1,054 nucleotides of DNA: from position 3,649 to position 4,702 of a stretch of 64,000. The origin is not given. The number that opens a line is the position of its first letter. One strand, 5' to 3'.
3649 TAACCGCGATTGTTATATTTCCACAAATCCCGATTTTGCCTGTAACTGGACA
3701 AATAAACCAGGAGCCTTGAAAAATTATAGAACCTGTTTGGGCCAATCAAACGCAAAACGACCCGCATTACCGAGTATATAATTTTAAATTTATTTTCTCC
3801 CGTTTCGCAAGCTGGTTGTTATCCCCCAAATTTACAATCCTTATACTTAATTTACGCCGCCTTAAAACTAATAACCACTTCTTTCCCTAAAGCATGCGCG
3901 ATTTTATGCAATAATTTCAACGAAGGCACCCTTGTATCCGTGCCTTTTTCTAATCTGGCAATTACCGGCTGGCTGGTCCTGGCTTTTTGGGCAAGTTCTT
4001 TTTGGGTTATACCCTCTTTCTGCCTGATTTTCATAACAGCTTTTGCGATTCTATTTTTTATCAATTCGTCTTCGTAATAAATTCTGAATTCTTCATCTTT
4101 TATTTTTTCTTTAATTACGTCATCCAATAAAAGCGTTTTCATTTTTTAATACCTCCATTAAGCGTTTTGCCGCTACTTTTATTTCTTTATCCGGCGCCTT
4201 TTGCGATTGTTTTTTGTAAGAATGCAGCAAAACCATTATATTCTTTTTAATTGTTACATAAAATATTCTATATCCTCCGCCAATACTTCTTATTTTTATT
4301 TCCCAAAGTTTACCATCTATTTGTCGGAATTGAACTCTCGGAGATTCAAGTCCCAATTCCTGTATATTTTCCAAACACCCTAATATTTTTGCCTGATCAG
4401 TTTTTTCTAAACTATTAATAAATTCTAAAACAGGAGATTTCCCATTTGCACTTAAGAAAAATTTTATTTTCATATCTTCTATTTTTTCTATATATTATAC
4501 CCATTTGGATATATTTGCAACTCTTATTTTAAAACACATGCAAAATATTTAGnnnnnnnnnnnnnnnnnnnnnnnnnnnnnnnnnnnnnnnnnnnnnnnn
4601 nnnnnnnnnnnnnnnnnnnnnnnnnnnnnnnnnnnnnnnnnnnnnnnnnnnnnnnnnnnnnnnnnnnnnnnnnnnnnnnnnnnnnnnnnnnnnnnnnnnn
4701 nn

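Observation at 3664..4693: HigB/HigA-like toxin-antitoxin cassette inserted between two glycan genes and flanked by about 135-bp direct repeats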

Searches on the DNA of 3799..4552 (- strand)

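Call 51: search_dna_similar(query=window:3799-4552:-, collection=plasmids, mode=distant, max_rows=10)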
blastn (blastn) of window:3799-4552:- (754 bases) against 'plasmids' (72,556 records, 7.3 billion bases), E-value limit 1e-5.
Records with a match: 19; places in all: 19; records where one place covers at least 80% of the query: 0.
Best place of each record, by identity: 60-80% 19.
By first word of the organism name: Legionella 19.
By predicted mobility (MOB-suite, as given by PLSDB): conjugative 17; non-mobilizable 2.
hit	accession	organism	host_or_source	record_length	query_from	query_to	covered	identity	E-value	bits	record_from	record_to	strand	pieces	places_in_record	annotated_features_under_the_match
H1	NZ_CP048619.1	Legionella pneumophila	-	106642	173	466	39%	69.2%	6e-21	109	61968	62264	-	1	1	type II toxin-antitoxin system RelE/ParE family toxin | helix-turn-helix transcriptional regulator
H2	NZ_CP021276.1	Legionella pneumophila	Homo sapiens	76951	194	466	36%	69.8%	2e-20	107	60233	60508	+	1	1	type II toxin-antitoxin system RelE/ParE family toxin | helix-turn-helix transcriptional regulator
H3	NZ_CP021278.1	Legionella pneumophila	Homo sapiens,sputum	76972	194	466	36%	69.8%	2e-20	107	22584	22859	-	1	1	type II toxin-antitoxin system RelE/ParE family toxin | helix-turn-helix transcriptional regulator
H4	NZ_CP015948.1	Legionella pneumophila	Isolate,environmental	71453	194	466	36%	69.8%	2e-20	107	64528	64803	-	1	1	type II toxin-antitoxin system RelE/ParE family toxin | helix-turn-helix transcriptional regulator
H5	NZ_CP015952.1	Legionella pneumophila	Isolate,environmental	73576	194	466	36%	69.8%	2e-20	107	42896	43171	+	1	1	type II toxin-antitoxin system RelE/ParE family toxin | helix-turn-helix transcriptional regulator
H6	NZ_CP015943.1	Legionella pneumophila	Isolate,clinical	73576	194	466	36%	69.8%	2e-20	107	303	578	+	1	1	type II toxin-antitoxin system RelE/ParE family toxin | helix-turn-helix transcriptional regulator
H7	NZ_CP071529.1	Legionella lytica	Acanthamoeba castellanii,bacterial ...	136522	212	488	37%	67.5%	4e-16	94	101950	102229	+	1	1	type II toxin-antitoxin system RelE/ParE family toxin | helix-turn-helix transcriptional regulator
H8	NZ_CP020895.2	Legionella longbeachae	Homo sapiens,Respiratory sample - sputum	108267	212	466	34%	70.9%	6e-21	110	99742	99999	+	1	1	type II toxin-antitoxin system RelE/ParE family toxin | helix-turn-helix transcriptional regulator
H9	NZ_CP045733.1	Legionella sp. MW5194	Water,water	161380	212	466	34%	70.8%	2e-21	111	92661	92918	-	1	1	type II toxin-antitoxin system RelE/ParE family toxin | helix-turn-helix transcriptional regulator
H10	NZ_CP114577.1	Legionella pneumophila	cell culture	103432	218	466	33%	70.9%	6e-21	109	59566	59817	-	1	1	type II toxin-antitoxin system RelE/ParE family toxin | helix-turn-helix transcriptional regulator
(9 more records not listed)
